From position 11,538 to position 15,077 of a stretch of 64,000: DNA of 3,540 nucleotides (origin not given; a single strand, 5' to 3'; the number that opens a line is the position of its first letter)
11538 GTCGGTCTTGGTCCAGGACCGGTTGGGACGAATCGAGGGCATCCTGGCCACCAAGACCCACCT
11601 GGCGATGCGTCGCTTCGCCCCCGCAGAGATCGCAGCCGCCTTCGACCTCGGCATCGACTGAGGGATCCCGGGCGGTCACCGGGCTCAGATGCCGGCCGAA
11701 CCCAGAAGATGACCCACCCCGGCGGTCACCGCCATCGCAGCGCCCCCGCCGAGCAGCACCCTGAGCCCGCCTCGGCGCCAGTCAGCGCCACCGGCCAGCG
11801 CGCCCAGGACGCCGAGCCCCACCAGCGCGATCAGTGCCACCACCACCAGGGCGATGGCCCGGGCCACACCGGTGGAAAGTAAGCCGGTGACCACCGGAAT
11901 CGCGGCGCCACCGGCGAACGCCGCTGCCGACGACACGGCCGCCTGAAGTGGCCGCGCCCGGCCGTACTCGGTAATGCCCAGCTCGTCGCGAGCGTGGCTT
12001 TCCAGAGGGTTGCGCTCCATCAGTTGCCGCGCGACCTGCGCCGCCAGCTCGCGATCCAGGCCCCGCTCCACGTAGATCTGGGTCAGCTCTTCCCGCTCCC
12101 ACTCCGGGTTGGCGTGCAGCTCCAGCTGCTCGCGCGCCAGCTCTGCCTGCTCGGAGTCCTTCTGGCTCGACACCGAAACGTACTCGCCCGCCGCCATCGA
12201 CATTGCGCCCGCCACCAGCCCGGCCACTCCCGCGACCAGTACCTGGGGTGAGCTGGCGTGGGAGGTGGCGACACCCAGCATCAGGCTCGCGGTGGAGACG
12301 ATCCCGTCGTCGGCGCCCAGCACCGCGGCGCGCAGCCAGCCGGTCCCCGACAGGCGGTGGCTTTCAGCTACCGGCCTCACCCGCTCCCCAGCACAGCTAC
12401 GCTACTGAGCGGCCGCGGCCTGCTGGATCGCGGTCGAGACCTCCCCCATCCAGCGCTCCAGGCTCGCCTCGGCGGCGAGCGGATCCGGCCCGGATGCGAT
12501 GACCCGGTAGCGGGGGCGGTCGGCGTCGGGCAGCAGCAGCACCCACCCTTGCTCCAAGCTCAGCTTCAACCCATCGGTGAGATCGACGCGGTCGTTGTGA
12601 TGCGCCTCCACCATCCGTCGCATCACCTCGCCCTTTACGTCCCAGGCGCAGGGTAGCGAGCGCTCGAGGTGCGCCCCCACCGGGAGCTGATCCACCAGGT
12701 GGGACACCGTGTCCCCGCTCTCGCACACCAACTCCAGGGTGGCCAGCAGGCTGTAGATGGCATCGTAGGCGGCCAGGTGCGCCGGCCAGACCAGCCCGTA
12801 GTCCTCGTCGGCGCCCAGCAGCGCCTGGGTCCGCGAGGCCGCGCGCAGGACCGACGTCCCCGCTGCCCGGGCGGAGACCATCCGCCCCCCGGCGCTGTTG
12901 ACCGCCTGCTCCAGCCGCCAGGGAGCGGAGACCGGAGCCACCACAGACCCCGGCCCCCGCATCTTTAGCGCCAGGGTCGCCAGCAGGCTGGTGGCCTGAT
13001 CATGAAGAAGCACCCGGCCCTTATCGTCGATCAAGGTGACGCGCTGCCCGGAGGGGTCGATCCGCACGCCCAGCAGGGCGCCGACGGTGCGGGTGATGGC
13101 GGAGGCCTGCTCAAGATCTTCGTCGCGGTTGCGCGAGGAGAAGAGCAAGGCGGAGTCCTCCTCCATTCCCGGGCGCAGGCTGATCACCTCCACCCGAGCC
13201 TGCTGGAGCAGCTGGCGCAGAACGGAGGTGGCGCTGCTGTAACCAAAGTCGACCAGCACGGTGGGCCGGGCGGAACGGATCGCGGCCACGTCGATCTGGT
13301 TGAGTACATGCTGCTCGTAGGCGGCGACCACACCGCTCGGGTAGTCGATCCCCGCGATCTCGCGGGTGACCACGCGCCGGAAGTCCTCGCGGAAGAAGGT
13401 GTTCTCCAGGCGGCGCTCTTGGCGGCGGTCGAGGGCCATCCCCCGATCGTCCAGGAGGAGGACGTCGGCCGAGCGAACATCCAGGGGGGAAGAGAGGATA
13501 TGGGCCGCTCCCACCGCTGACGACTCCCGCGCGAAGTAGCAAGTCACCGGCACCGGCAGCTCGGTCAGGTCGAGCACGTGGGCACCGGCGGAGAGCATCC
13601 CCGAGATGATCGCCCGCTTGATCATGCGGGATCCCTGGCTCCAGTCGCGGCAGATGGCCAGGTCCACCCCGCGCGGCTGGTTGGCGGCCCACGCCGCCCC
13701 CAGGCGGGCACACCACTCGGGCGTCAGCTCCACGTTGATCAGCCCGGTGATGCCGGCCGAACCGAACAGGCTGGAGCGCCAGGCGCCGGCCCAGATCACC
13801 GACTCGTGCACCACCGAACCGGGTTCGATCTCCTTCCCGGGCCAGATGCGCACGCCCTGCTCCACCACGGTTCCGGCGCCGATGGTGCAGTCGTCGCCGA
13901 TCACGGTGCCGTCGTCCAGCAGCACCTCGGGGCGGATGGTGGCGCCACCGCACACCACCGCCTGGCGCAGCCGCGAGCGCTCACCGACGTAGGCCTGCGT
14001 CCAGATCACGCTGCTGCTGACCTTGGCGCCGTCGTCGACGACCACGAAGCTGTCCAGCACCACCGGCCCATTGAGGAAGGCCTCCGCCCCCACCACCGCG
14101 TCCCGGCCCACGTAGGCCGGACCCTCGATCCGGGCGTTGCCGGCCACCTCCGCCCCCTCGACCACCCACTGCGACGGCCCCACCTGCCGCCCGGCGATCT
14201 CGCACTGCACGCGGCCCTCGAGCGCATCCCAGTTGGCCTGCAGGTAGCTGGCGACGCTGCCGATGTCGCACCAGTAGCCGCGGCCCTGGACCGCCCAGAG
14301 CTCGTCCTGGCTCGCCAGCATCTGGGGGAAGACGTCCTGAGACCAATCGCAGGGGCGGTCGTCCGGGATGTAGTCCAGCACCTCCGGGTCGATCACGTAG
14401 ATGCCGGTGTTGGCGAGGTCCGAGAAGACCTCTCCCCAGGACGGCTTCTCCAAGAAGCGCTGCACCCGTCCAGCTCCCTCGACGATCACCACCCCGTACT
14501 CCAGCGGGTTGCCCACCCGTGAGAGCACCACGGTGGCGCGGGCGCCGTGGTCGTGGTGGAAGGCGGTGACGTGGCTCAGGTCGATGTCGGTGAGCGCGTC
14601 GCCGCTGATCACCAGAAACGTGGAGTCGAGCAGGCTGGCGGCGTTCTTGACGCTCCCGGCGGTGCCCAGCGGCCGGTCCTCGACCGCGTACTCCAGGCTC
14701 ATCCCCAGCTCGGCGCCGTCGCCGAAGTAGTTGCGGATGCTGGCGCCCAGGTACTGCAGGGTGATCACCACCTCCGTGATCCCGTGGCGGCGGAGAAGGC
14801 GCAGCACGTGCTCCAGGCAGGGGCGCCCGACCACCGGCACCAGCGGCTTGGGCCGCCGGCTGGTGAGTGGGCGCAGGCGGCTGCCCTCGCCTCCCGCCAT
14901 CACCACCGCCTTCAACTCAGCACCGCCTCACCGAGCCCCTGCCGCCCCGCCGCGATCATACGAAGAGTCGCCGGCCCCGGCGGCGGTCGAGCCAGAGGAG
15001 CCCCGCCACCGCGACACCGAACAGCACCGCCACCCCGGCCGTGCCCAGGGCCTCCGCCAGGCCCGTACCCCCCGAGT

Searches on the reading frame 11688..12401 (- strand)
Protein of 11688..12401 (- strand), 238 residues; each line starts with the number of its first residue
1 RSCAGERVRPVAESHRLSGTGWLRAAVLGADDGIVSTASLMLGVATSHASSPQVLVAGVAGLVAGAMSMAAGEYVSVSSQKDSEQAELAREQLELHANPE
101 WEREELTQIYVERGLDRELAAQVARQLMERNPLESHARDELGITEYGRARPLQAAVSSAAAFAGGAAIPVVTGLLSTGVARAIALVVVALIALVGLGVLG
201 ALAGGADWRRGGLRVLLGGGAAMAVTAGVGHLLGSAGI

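Call 57: search_protein_families(library=pfam, proteins=[window:11688-12401:-], max_evalue=0.001)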
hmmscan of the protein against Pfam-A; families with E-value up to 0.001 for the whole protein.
window:11688-12401:- (238 aa): 1 family
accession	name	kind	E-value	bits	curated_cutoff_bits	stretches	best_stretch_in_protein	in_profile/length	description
PF01988.24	VIT1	-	3.5e-65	220.2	28.1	1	23-231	1-214/214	VIT family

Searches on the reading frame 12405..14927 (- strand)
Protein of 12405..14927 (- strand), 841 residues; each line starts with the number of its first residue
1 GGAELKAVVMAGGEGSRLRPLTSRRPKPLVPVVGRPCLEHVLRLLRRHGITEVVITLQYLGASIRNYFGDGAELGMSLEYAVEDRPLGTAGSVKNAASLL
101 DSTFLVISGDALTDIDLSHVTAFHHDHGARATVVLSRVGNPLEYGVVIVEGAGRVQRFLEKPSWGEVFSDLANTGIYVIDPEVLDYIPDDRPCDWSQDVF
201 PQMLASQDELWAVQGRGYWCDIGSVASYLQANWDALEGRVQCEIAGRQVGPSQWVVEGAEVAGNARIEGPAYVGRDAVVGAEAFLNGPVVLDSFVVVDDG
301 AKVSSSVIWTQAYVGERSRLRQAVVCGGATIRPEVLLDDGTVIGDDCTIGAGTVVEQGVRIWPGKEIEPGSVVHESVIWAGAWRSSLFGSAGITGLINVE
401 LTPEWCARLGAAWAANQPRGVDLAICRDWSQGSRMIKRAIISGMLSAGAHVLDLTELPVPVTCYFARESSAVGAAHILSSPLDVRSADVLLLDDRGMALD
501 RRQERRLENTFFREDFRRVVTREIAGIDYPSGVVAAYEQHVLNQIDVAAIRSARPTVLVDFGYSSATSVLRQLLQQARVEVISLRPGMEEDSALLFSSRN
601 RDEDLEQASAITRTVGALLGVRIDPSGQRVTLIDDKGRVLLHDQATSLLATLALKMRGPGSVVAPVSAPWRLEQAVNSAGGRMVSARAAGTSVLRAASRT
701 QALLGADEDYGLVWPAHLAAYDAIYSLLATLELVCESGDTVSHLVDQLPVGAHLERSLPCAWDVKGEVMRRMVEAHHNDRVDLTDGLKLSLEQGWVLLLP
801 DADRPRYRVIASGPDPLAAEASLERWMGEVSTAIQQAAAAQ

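Call 57: search_protein_families(library=pfam, proteins=[window:12405-14927:-], max_evalue=0.001)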
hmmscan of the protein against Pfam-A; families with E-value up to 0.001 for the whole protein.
window:12405-14927:- (841 aa): 8 families
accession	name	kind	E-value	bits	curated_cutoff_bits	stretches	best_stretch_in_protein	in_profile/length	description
PF00483.29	NTP_transferase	-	2.5e-54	184.9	21.2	1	6-235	1-242/245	Nucleotidyl transferase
PF02878.22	PGM_PMM_I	-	3.8e-16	59.5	22.5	1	387-517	3-137/138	Phosphoglucomutase/phosphomannomutase, alpha/beta/alpha domain I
PF25084.1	LbH_EIF2B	-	6.6e-14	52.2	54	1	258-354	9-104/105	EIF2B subunit epsilon LbH domain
PF12804.13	NTP_transf_3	-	2.5e-10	41.2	27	1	7-134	1-121/160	MobA-like NTP transferase domain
PF02879.22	PGM_PMM_II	-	4.3e-09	37.3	29.3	1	536-637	2-103/103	Phosphoglucomutase/phosphomannomutase, alpha/beta/alpha domain II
PF00132.30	Hexapep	-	7.1e-09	35.4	27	1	324-356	3-35/36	Bacterial transferase hexapeptide (six repeats)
PF02880.22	PGM_PMM_III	-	3.8e-08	33.9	20.7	1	643-748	3-111/115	Phosphoglucomutase/phosphomannomutase, alpha/beta/alpha domain III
PF24894.1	Hexapep_GlmU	-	8.7e-05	23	23.3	0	290-334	36-80/104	GlmU-like, C-terminal hexapeptide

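Call 62: search_protein_families(library=ncbifam, proteins=[window:12405-14927:-], max_evalue=0.001)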
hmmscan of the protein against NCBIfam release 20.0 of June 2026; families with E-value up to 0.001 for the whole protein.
window:12405-14927:- (841 aa): 51 families (the best 25 are shown)
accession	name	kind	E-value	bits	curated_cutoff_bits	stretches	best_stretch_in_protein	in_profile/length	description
NF052502.1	man1P_GTase_Rv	exception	9.8e-84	281.2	440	2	6-334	2-327/352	mannose-1-phosphate guanylyltransferase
TIGR03990.1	Arch_GlmM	equivalog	1.7e-66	225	439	1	386-829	2-443/444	phosphoglucosamine mutase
TIGR03992.1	Arch_glmU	subfamily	3.3e-60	204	292.1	1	6-326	2-322/393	bifunctional sugar-1-phosphate nucleotidylyltransferase/acetyltransferase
TIGR01208.1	rmlA_long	equivalog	2.7e-46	158.1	320.25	1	6-334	1-334/353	glucose-1-phosphate thymidylyltransferase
NF041173.1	Sug_nt_acttase_Thmprot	equivalog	1e-39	136.7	600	1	5-326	1-322/405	bifunctional sugar-1-phosphate nucleotidylyltransferase/acetyltransferase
NF045761.1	NAMPUrTaseMurU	equivalog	4e-36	125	250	1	5-227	1-219/226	N-acetylmuramate alpha-1-phosphate uridylyltransferase MurU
TIGR02091.1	glgC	equivalog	4e-34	118.2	424.9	1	7-336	3-361/364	glucose-1-phosphate adenylyltransferase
TIGR02623.1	G1P_cyt_trans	equivalog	4.1e-33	114.9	300.25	2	89-224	106-234/255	glucose-1-phosphate cytidylyltransferase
NF003670.0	PRK05293.1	equivalog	1.9e-32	112.6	470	1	5-341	5-362/382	glucose-1-phosphate adenylyltransferase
NF041313.1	UDPGP_AglF_Halo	equivalog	2.1e-31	109.2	400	1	5-224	1-223/234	UTP--glucose-1-phosphate uridylyltransferase AglF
NF049965.1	GlMnHpPGnyltfHddC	equivalog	2.7e-30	105.7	300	1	6-186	2-174/221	D-glycero-D-manno-heptose 1-phosphate guanosyltransferase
TIGR01455.1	glmM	equivalog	1.1e-26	93.5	447.55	1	388-748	1-364/442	phosphoglucosamine mutase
NF002023.0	PRK00844.1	subfamily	3.2e-25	88.8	458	1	6-334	8-378/408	glucose-1-phosphate adenylyltransferase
NF010935.0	PRK14355.1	equivalog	7e-25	87.6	718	2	4-321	3-319/459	bifunctional UDP-N-acetylglucosamine diphosphorylase/glucosamine-1-phosphate N-acetyltransferase GlmU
NF010934.1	PRK14354.1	equivalog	1.9e-24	86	450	1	7-184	2-177/447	bifunctional UDP-N-acetylglucosamine diphosphorylase/glucosamine-1-phosphate N-acetyltransferase GlmU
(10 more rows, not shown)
